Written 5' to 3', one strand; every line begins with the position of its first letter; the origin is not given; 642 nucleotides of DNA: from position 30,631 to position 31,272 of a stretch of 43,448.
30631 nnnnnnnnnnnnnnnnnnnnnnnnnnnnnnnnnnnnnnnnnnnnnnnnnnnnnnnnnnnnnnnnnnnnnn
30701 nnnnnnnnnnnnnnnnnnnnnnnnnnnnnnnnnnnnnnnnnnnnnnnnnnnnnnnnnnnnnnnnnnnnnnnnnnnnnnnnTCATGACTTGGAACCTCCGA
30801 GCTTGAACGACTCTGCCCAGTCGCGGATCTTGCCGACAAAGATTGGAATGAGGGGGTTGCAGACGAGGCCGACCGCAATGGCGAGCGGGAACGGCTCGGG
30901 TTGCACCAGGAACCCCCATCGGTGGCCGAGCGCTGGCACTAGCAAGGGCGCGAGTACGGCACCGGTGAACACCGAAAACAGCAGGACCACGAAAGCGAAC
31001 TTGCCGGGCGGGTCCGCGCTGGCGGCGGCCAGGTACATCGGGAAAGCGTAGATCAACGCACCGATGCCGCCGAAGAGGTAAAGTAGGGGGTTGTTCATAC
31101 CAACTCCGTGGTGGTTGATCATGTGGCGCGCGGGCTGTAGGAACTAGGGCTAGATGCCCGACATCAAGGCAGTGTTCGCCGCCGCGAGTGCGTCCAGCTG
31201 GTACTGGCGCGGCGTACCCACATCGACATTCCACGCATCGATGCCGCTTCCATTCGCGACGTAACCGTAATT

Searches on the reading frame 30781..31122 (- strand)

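Call 6: search_protein_families(library=pfam, max_evalue=1, proteins=[window:30781-31122:-])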
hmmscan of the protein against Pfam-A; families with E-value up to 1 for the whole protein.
window:30781-31122:- (113 aa): 3 families
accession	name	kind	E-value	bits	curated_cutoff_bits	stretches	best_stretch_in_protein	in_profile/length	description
PF01027.25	Bax1-I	-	0.019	15.2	34.1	1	9-62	35-89/207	Inhibitor of apoptosis-promoting Bax1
PF12670.12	DUF3792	-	0.042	14.5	31.3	1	15-73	13-71/115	Protein of unknown function (DUF3792)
PF19529.4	DUF6057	-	0.51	9.6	29.8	1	11-98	155-254/569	Family of unknown function (DUF6057)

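Call 7: search_protein_families(library=phrogs, max_evalue=1, proteins=[window:30781-31122:-])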
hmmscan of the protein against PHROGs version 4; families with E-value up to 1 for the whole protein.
window:30781-31122:- (113 aa): 1 family
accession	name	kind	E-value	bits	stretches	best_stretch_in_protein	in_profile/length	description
phrog_25924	-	unknown function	0.36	11.5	1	8-57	64-114/157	-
